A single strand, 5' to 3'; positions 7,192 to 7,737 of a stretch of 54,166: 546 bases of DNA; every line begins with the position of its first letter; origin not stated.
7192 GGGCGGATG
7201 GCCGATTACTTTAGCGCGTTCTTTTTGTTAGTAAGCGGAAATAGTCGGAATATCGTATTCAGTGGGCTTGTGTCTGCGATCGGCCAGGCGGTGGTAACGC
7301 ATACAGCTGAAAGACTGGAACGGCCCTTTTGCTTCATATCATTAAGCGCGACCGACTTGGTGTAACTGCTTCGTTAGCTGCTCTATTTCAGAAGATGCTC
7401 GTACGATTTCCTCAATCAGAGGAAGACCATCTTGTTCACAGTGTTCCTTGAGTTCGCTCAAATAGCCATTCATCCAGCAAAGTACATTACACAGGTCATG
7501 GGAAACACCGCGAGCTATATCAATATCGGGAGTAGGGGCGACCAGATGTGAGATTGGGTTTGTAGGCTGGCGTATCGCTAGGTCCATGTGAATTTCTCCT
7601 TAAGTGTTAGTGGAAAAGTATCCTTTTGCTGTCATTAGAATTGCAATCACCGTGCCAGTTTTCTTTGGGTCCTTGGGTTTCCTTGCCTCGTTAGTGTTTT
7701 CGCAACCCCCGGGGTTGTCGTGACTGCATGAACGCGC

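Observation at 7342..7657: Sigma54-driven 81-aa protein consisting only of a histidine-kinase DHp/H-box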

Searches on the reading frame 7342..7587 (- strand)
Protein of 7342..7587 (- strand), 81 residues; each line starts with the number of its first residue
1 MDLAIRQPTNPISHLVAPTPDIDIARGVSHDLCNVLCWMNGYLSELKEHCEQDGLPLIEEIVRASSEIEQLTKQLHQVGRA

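Call 3: search_protein_families(library=pfam, proteins=[window:7342-7587:-], max_evalue=1)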
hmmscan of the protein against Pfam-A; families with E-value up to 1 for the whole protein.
window:7342-7587:- (81 aa): 1 family
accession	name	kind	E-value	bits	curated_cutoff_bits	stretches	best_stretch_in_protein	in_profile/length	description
PF00512.31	HisKA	-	0.0075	16.7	26.9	1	25-80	6-62/66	His Kinase A (phospho-acceptor) domain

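Call 6: find_homologous_proteins(query=window:7342-7587:-, max_evalue=0.01)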
Query window:7342-7587:- (81 aa): 8 proteins with E <= 0.01 among 9 candidates.
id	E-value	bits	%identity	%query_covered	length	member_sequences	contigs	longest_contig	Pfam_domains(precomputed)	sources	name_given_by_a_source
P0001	3.7e-47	175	99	100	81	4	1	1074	-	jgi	jgi:hypothetical protein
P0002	5.4e-41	155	89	100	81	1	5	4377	-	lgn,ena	-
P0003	2.4e-40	153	89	100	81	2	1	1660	-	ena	-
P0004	2.6e-39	150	85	100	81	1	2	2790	-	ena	-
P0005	7.1e-39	149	85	100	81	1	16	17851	-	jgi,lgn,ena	-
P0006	2.7e-37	144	83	100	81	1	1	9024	-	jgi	jgi:hypothetical protein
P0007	3.3e-34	134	79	100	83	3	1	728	-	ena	-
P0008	4.4e-25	105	66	99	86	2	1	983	-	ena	-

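Call 7: search_solved_structures(query=window:7342-7587:-, max_evalue=10, show_alignments=3)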
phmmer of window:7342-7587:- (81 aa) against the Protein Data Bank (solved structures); distinct sequences matched with E-value up to 10: 3.
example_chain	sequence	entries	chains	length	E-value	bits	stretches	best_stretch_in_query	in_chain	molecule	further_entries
5bv3_A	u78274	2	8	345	0.35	14.4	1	25-63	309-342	m7GpppX diphosphatase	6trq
8jxk_A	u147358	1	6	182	0.79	13.3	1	54-79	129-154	Conserved protein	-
4nt1_A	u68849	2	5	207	1.5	12.4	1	17-73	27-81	accelerated-cell-death 11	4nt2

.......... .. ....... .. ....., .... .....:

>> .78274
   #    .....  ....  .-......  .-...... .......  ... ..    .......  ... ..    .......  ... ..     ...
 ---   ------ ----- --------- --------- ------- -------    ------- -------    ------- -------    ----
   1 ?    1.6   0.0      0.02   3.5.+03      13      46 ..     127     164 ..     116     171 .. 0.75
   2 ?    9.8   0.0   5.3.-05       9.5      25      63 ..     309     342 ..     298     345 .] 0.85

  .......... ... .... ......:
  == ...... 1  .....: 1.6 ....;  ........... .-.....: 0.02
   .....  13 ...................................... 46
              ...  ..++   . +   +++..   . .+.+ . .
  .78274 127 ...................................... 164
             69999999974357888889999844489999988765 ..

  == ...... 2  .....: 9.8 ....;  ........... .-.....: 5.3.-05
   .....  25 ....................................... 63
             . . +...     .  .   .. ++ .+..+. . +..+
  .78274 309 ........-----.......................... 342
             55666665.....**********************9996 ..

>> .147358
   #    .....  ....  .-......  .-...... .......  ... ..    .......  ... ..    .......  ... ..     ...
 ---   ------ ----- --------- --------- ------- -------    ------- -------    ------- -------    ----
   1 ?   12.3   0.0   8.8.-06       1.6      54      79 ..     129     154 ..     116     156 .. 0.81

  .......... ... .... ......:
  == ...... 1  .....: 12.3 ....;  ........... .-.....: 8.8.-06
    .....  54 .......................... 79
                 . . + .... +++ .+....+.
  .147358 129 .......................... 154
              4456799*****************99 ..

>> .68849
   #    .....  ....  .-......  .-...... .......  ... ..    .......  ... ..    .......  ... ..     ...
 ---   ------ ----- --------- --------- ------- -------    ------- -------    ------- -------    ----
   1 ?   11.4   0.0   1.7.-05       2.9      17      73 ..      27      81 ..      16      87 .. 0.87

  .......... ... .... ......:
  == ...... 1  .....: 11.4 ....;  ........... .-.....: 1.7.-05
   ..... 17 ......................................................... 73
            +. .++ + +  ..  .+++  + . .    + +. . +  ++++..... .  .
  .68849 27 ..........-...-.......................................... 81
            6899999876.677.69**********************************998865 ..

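Call 9: find_encoding_contigs(protein=P0005, flank=8000, max_places=4)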
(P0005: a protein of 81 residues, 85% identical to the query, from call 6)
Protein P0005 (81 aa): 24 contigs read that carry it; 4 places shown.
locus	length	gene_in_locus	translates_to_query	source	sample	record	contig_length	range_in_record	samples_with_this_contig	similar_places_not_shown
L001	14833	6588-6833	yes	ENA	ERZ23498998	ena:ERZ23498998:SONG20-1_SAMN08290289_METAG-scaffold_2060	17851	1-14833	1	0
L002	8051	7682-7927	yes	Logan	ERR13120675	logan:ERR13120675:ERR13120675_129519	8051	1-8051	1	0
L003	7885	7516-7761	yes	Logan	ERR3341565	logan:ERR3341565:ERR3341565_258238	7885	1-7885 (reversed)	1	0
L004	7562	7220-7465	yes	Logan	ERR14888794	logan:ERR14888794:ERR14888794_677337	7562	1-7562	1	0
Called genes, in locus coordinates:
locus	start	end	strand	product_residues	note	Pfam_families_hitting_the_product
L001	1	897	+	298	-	?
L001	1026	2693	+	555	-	PF02465:FliD_N, PF07195:FliD_C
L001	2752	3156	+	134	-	PF02561:FliS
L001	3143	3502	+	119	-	PF05400:FliT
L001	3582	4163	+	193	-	PF16823:tPilZ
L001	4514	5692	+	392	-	PF00669:Flagellin_N, PF00700:Flagellin_C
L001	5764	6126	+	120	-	PF03646:FlaG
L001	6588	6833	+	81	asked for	-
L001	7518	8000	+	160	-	-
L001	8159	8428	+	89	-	-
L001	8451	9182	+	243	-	-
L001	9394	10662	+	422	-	PF00067:p450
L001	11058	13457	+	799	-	PF07715:Plug, PF00593:TonB_dep_Rec_b-barrel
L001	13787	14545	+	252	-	PF00106:adh_short, PF08659:KR, PF13561:adh_short_C2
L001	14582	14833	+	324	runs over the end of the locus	PF00753:Lactamase_B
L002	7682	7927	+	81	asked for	-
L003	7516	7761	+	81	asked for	-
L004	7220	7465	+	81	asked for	-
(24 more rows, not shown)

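Call 13: find_related_loci(query=A1, collection=genome_contigs, flank=10000)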
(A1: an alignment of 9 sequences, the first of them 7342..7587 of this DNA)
Query A1 (81 aa) in genome_contigs; peptide patterns used: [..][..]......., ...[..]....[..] (x = any residue, [..] = any of these).
38 stretches matched a pattern; 3 encode a relative of the query (tblastn E <= 1e-3); 3 distinct loci.
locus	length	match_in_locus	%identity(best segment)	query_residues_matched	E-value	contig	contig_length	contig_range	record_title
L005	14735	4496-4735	71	1-80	7e-36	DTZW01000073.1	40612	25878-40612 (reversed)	MAG TPA_asm: Gammaproteobacteria bacterium isolate UWMA-0258 NODE_1370_length_40612_cov_0.584948, whole genome shotgun s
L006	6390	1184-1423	71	1-80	8e-36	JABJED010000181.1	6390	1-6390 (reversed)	MAG: Gammaproteobacteria bacterium isolate SI073_bin94 k141_574017, whole genome shotgun sequence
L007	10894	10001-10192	81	17-80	2e-34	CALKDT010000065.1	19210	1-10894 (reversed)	MAG: uncultured Pseudomonadales bacterium isolate S3_Bin_METABAT__55_1 genome assembly, contig: c_000000010290, whole ge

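Call 17: search_protein_representatives(alignment_id=A1)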
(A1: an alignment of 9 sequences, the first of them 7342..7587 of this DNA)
Query: 9 sequences, 81 profile positions. Proteins with E-value up to 0.001 (for the whole library): 9; up to 1e-10: 5; up to 1e-30: 2. The best 9 are listed.
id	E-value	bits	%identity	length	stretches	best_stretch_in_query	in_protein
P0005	1.5e-47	175.3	-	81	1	1-81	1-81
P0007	3.0e-44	164.7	-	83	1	1-81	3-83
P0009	3.8e-29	116.3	-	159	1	2-80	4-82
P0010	6.7e-19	83.5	-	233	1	17-80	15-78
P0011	2.1e-14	69.1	-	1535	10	37-68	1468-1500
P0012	4.8e-05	39.1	-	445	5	28-52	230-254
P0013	3.2e-04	36.5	-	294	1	28-79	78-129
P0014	4.1e-04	36.1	-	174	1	24-78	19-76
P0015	7.5e-04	35.3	-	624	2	23-78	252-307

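Call 20: search_protein_families(library=pfam, proteins=[L005:4490-5215:+, L007:9947-10684:+, P0009, P0010, P0013, P0014, P0015], max_evalue=0.01)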
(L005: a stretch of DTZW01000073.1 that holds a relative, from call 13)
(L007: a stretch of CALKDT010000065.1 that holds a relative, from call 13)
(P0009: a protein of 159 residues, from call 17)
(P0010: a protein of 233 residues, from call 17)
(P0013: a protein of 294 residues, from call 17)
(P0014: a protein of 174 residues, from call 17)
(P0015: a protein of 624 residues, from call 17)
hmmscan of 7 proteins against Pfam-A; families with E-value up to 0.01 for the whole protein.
L005:4490-5215:+ (241 aa): 3 families
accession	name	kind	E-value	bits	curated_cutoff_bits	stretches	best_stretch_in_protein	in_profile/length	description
PF02518.31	HATPase_c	-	9e-22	78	26.4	1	126-233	1-110/111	Histidine kinase-, DNA gyrase B-, and HSP90-like ATPase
PF14501.12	HATPase_c_5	-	0.00012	22.4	22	1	133-217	8-89/102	GHKL domain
PF13589.12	HATPase_c_3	-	0.00067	20.1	25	1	131-184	3-54/137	Histidine kinase-, DNA gyrase B-, and HSP90-like ATPase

L007:9947-10684:+ (245 aa): 3 families
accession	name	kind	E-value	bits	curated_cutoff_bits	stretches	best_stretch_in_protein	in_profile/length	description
PF02518.31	HATPase_c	-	1.1e-23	84.3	26.4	1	128-233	3-110/111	Histidine kinase-, DNA gyrase B-, and HSP90-like ATPase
PF14501.12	HATPase_c_5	-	0.00028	21.2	22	1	133-223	8-94/102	GHKL domain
PF13589.12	HATPase_c_3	-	0.0017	18.8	25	1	131-184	3-54/137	Histidine kinase-, DNA gyrase B-, and HSP90-like ATPase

P0009 (159 aa): 1 family
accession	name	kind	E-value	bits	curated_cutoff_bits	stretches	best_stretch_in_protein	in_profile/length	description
PF00512.31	HisKA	-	4.2e-05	23.9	26.9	1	27-84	6-64/66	His Kinase A (phospho-acceptor) domain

P0010 (233 aa): 4 families
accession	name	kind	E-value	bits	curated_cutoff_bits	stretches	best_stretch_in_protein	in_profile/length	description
PF02518.31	HATPase_c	-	1e-22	81.1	26.4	1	122-229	1-110/111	Histidine kinase-, DNA gyrase B-, and HSP90-like ATPase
PF14501.12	HATPase_c_5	-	3.4e-05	24.1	22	1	127-214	6-90/102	GHKL domain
PF13589.12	HATPase_c_3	-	0.00036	21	25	1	128-189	4-62/137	Histidine kinase-, DNA gyrase B-, and HSP90-like ATPase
PF00512.31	HisKA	-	0.0013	19.1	26.9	1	21-76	4-57/66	His Kinase A (phospho-acceptor) domain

P0013 (294 aa): 4 families
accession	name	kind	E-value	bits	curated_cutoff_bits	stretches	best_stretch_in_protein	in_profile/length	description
PF02518.31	HATPase_c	-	1.5e-23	83.8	26.4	1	181-293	2-110/111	Histidine kinase-, DNA gyrase B-, and HSP90-like ATPase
PF00512.31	HisKA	-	9e-15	54.9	26.9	1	70-134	1-66/66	His Kinase A (phospho-acceptor) domain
PF06103.16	DUF948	-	0.00014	22.4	37.2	1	7-70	2-66/89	Bacterial protein of unknown function (DUF948)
PF13581.12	HATPase_c_2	-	0.0017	18.8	27.4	1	181-259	28-104/127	Histidine kinase-like ATPase domain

P0014 (174 aa): 1 family
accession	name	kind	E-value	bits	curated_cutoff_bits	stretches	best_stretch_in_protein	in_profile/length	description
PF00512.31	HisKA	-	2.1e-13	50.6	26.9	1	16-81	2-65/66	His Kinase A (phospho-acceptor) domain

P0015 (624 aa): 4 families
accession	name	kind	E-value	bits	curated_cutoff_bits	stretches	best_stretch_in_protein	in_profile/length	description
PF02518.31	HATPase_c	-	4.9e-22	78.9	26.4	1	355-475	2-109/111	Histidine kinase-, DNA gyrase B-, and HSP90-like ATPase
PF00072.30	Response_reg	-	3.6e-13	50.1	30.2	1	500-611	1-110/111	Response regulator receiver domain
PF00672.30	HAMP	-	5.2e-08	33.5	25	1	188-235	6-52/53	HAMP domain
PF00512.31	HisKA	-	1.7e-06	28.4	26.9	1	251-311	3-64/66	His Kinase A (phospho-acceptor) domain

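Call 21: find_encoding_contigs(protein=P0006, flank=8000, max_places=2)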
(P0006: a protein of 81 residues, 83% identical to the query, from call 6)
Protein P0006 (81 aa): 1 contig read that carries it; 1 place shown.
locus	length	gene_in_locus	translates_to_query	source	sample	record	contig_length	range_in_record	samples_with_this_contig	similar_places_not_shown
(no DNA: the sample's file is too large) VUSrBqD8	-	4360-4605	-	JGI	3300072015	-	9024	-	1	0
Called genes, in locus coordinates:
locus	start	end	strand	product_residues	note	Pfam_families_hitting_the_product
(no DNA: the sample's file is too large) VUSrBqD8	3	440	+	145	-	?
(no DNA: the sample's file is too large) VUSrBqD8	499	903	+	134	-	PF02561:FliS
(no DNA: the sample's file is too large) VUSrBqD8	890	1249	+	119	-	PF05400:FliT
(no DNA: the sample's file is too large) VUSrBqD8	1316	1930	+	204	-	PF16823:tPilZ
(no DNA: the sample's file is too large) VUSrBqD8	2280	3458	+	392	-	PF00669:Flagellin_N, PF00700:Flagellin_C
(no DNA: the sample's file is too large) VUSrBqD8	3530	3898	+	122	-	PF03646:FlaG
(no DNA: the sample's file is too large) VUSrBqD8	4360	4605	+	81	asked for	-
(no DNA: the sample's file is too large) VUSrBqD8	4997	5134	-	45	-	-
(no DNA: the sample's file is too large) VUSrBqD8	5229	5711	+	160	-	-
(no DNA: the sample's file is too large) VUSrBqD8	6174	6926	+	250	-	-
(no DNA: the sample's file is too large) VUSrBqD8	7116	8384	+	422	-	PF00067:p450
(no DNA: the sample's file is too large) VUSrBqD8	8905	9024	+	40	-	?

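Call 22: find_encoding_contigs(protein=P0002, flank=5000, max_places=2)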
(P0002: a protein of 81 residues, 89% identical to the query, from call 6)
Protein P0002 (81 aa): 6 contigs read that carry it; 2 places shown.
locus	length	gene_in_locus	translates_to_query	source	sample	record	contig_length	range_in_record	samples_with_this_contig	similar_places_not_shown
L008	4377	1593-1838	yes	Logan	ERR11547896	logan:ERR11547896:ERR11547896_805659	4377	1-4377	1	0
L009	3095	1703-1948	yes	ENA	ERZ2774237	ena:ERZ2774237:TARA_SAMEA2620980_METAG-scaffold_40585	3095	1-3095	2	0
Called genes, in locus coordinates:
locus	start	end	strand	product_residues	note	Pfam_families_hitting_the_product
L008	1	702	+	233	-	?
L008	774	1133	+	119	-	PF03646:FlaG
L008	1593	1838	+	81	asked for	-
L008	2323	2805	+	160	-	-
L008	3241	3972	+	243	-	-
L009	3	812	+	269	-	?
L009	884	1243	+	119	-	PF03646:FlaG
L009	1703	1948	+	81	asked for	-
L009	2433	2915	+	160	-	-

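Call 23: find_encoding_contigs(protein=P0004, flank=5000, max_places=2)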
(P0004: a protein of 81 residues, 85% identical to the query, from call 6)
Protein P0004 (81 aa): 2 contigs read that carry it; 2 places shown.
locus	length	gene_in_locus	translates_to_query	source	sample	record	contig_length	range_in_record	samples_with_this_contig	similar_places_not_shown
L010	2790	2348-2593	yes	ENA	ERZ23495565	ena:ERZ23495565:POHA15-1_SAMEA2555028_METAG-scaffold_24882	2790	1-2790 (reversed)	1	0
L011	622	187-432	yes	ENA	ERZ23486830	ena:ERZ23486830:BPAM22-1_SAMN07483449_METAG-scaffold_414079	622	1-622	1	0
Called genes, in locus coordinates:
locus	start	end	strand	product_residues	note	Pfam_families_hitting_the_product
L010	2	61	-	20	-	?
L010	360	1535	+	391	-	-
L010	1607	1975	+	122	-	PF03646:FlaG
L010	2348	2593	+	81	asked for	-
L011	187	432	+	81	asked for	-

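Call 24: find_encoding_contigs(protein=P0003, flank=5000, max_places=2)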
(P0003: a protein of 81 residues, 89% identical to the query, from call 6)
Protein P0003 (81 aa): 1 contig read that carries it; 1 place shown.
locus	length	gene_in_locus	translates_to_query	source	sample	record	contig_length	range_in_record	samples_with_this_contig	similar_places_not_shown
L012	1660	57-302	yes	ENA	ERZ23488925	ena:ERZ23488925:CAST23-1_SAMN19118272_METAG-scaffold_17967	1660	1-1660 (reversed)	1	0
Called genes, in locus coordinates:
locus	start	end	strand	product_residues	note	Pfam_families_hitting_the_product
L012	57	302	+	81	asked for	-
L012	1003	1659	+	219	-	?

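Call 25: find_encoding_contigs(protein=P0007, flank=5000, max_places=2)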
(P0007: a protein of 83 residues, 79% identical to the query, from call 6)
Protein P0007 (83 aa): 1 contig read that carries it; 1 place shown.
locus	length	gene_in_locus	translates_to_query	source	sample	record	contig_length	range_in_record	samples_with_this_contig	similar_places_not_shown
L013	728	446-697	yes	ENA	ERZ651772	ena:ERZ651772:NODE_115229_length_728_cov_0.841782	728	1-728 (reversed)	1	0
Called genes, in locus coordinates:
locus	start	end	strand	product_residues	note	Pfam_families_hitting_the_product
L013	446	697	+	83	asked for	-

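Call 26: find_encoding_contigs(protein=P0008, flank=5000, max_places=2)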
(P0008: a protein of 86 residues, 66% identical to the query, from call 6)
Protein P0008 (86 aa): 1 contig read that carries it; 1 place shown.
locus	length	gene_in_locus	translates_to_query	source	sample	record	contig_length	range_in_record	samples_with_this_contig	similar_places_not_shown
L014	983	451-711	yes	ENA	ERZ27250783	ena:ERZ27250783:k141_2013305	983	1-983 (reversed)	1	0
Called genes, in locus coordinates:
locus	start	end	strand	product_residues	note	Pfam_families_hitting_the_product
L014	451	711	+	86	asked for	-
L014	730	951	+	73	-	-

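Call 27: find_encoding_contigs(protein=P0010, flank=8000, max_places=3)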
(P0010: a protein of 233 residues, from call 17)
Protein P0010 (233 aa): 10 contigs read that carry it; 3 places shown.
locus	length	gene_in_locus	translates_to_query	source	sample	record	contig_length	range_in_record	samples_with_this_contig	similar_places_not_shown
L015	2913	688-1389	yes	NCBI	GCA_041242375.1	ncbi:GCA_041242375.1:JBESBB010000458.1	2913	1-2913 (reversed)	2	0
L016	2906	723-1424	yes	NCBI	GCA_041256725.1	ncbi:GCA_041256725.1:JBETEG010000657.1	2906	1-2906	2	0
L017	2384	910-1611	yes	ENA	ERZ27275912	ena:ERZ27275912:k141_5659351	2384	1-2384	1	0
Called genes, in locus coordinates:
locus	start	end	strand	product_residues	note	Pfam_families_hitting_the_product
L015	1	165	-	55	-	?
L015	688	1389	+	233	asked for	PF02518:HATPase_c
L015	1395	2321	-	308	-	PF08668:HDOD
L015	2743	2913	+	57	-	?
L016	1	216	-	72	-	?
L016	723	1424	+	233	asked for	PF02518:HATPase_c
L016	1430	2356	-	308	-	PF08668:HDOD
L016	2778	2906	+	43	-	?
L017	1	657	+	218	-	?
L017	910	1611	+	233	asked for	PF02518:HATPase_c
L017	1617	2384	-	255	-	?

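Call 28: find_encoding_contigs(protein=P0009, flank=8000, max_places=3)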
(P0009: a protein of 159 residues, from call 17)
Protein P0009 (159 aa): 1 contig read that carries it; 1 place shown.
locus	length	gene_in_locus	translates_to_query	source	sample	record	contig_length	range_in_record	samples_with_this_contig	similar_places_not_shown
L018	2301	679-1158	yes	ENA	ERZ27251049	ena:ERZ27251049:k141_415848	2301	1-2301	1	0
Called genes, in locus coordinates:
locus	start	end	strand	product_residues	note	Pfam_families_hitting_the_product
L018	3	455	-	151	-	?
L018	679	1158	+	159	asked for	-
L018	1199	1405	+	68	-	PF02518:HATPase_c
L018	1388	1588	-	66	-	-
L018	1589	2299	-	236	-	?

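Call 43: predict_structure(alignment_id=A1)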
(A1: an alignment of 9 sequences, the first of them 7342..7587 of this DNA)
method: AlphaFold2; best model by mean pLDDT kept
length: 81 residues; sequences in the alignment: 9
mean_pLDDT: 77.5   pTM: 0.57
mean pLDDT of the five models: 77.5, 77.5, 74.6, 70.4, 63.3
residues with pLDDT >= 90: 36; 70-90: 17; 50-70: 12; < 50: 16
segments of 3 or more residues with pLDDT < 50: 1-15
pLDDT, mean of each block of 10 residues (from residue 1): 45 51 70 93 96 91 97 81 50
secondary structure, 60 per line:
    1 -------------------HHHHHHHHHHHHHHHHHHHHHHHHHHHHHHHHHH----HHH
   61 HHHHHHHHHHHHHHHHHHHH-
elements in order: H20-53 H58-80

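Call 46: fold_search(model_id=the predicted structure, library=pdb)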
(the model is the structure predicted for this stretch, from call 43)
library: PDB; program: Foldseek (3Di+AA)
matches with E <= 10: 212; with E <= 0.001: 0
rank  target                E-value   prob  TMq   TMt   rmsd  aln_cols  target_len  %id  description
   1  7uq2_A                1.2e+00  0.85  0.58  0.53   3.4        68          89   10  Vs.4 from T4 phage in complex with cGAMP (released 2023-02-08)
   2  6lgq_C                1.4e+00  0.94  0.67  0.25   1.1        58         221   17  The crystal complex structure of histidine kinase and response regulator (released 2020-12-09)
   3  1ku9_A                1.4e+00  0.38  0.43  0.26   4.1        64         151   16  X-ray Structure of a Methanococcus jannaschii DNA-Binding Protein: Implications for Antibiotic Resistance in Staphyloc (released 2002-12-25)
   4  7uq2_B                1.5e+00  0.77  0.56  0.52   3.6        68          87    9  Vs.4 from T4 phage in complex with cGAMP (released 2023-02-08)
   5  1cxz_B                1.5e+00  0.44  0.47  0.44   6.0        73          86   15  CRYSTAL STRUCTURE OF HUMAN RHOA COMPLEXED WITH THE EFFECTOR DOMAIN OF THE PROTEIN KINASE PKN/PRK1 (released 1999-10-08)
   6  9cfs_A                1.6e+00  0.82  0.62  0.60   4.0        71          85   14  Structure of a 150% lengthened variant of the E. coli ROP protein (released 2025-07-02)
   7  6yrf_A                1.7e+00  0.85  0.62  0.07   1.9        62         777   22  Vip3Bc1 tetramer (released 2021-03-17)
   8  3zq6_D                1.7e+00  0.72  0.59  0.17   3.5        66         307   20  ADP-ALF4 COMPLEX OF M. THERM. TRC40 (released 2011-06-22)
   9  9ci3_C                1.8e+00  0.82  0.61  0.23   2.3        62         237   13  Structure of the LRRK2/14-3-3 complex (released 2025-09-03)
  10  6r1m_B                1.8e+00  0.41  0.45  0.11   4.2        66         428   11  Crystal structure of E. coli seryl-tRNA synthetase complexed to seryl sulfamoyl adenosine (released 2020-01-22)
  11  7sat_E                1.9e+00  0.66  0.51  0.51   2.4        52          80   15  Structure of PorLM, the proton-powered motor that drives Type IX protein secretion (released 2022-03-23)
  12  3csx_B                1.9e+00  0.57  0.55  0.62   3.9        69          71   22  Structural characterization of a protein in the DUF683 family- crystal structure of cce_0567 from the cyanobacterium C (released 2008-06-10)
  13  5j0k_B                2.0e+00  0.94  0.70  0.78   0.9        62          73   16  De novo design of protein homo-oligomers with modular hydrogen bond network-mediated specificity (released 2016-05-25)
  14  6b87_A                2.0e+00  0.92  0.68  0.56   1.3        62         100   14  Crystal structure of transmembrane protein TMHC2_E (released 2018-03-14)
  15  5zhy_F                2.0e+00  0.28  0.42  0.39   5.0        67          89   16  Structural characterization of the HCoV-229E fusion core (released 2018-06-06)
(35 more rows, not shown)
